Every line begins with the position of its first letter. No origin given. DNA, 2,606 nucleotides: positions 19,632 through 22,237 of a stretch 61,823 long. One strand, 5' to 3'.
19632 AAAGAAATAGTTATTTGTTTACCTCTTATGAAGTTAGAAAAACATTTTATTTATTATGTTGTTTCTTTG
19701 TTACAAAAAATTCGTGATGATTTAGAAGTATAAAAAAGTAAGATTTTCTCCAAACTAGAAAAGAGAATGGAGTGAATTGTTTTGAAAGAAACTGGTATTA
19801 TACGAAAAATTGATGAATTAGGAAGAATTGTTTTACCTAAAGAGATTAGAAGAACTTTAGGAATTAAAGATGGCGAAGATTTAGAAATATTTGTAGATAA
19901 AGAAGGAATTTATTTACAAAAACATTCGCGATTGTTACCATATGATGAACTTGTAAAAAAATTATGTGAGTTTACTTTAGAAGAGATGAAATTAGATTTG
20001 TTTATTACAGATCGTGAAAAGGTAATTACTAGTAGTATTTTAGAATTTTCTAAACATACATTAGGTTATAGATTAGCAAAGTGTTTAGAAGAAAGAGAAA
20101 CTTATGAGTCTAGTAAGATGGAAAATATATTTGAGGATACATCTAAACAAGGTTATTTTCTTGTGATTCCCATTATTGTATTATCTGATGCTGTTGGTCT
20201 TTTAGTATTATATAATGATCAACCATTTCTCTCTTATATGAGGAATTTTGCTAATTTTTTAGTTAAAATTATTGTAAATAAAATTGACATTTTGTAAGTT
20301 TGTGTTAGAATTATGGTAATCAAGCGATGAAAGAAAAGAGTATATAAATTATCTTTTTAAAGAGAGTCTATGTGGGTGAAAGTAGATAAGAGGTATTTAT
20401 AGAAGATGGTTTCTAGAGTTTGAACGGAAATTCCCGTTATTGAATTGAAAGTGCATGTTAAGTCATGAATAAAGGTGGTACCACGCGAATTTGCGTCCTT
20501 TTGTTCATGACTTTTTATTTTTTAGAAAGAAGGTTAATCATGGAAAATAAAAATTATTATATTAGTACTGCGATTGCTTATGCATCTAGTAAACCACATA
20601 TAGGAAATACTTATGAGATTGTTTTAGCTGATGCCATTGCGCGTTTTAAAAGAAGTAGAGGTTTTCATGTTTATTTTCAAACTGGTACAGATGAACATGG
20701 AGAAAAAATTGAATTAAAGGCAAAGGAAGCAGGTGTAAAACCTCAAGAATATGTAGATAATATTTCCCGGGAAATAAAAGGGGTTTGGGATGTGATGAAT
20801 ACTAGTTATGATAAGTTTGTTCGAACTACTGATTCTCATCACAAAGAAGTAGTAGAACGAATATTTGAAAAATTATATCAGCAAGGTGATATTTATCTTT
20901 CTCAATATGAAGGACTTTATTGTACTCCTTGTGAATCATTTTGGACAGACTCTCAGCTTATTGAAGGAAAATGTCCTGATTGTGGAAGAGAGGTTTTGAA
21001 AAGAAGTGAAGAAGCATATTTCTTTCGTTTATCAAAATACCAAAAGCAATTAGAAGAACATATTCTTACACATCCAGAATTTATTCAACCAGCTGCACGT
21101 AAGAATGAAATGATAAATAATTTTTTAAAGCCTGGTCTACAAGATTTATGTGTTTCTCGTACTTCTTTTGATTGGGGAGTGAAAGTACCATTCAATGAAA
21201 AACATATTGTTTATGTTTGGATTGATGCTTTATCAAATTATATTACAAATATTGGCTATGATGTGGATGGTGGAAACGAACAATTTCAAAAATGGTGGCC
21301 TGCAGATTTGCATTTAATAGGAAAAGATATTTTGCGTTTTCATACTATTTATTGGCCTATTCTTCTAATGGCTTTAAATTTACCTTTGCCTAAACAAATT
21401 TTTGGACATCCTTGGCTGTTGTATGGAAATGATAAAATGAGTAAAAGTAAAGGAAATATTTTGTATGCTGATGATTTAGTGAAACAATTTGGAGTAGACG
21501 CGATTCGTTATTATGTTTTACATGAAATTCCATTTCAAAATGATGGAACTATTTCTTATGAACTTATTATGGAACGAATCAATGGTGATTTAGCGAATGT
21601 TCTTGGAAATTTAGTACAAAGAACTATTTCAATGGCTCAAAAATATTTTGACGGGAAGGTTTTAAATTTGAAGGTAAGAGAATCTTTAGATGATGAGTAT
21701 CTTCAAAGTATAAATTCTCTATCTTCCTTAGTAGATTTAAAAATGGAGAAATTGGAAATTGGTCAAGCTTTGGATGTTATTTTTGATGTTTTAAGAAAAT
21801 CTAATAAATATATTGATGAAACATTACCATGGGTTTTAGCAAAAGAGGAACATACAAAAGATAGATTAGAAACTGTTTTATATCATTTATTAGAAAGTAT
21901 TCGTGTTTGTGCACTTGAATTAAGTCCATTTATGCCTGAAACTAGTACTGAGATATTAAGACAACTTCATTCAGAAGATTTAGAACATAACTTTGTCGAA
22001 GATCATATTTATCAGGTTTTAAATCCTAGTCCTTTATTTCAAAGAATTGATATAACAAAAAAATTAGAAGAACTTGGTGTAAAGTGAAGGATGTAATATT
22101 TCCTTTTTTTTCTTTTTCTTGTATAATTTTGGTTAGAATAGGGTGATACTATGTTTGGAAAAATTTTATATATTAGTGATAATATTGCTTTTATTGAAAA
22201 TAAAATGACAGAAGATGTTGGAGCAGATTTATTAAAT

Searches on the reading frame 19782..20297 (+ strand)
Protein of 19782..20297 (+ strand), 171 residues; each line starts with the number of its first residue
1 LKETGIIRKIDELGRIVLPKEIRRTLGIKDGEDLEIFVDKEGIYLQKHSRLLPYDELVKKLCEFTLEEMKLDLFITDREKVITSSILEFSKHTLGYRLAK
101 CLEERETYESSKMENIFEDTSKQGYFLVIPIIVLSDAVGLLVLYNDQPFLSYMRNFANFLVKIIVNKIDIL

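Call 55: search_protein_families(library=ncbifam, max_evalue=0.1, proteins=[window:19782-20297:+])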
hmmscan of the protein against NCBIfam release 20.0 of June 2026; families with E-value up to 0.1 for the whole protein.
window:19782-20297:+ (171 aa): 7 families
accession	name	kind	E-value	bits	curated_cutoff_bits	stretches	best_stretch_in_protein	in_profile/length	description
TIGR02851.1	spore_V_T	equivalog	8e-27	94.3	235.9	1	2-146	1-154/180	stage V sporulation protein T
TIGR01439.1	lp_hng_hel_AbrB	domain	1.5e-12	47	28.3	1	7-47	1-42/44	transcriptional regulator, AbrB family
NF040962.1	near_HgcAB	equivalog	3.8e-06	26.6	70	1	9-37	9-37/70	HgcAB-associated protein HgcC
NF050106.1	TA_MazE_antitoxin_Deino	equivalog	6.4e-05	23.1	65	1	14-49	1-36/65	type II toxin-antitoxin system MazE family antitoxin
NF006352.0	PRK08577.1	equivalog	0.00052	20.1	140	1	4-63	4-58/136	hypothetical protein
NF001476.0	PRK00326.2-2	equivalog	0.0091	15.6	162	1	9-30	95-116/163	division/cell wall cluster transcriptional repressor MraZ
TIGR02609.1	doc_partner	hypoth_equivalog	0.017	15.5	55.9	1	16-50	12-46/74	putative addiction module antidote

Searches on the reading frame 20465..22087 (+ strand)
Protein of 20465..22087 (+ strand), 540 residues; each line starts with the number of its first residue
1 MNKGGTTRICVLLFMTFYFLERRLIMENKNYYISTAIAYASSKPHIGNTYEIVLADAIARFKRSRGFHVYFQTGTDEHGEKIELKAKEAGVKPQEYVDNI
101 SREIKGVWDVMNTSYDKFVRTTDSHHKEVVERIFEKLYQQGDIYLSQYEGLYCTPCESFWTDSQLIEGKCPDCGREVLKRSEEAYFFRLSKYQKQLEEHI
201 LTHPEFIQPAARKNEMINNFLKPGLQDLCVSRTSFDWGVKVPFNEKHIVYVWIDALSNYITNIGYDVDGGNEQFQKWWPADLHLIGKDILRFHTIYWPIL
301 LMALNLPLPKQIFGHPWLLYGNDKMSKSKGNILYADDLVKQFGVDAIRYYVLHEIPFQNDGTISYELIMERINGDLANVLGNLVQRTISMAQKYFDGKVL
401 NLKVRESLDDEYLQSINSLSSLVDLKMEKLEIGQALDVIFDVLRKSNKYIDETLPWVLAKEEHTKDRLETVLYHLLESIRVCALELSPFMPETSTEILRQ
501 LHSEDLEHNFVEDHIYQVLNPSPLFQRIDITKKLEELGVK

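Call 6: search_protein_families(library=pfam, max_evalue=0.01, proteins=[window:20465-22087:+])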
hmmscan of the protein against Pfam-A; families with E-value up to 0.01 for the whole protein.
window:20465-22087:+ (540 aa): 7 families
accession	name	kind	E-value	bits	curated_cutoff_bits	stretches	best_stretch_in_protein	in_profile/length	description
PF09334.17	tRNA-synt_1g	-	7e-115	384.3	20.1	2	180-387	179-390/391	tRNA synthetases class I (M)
PF00133.28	tRNA-synt_1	-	4.8e-29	101.8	22.7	2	27-243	21-245/414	tRNA synthetases class I (I, L, M and V)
PF01406.26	tRNA-synt_1e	-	4.1e-11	43.2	27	2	30-149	11-127/301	tRNA synthetases class I (C) catalytic domain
PF01921.24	tRNA-synt_1f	-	2.3e-07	30.5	27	1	285-357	240-315/360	tRNA synthetases class I (K)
PF19303.5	Anticodon_3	-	1.6e-06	28.5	23.5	1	422-519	24-119/152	Anticodon binding domain of methionyl tRNA ligase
PF08264.19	Anticodon_1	-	2.5e-05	24.6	25.1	1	410-503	2-95/148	Anticodon-binding domain of tRNA ligase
PF06906.16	DUF1272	-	0.0028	18.1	25.3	1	141-180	19-54/57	Protein of unknown function (DUF1272)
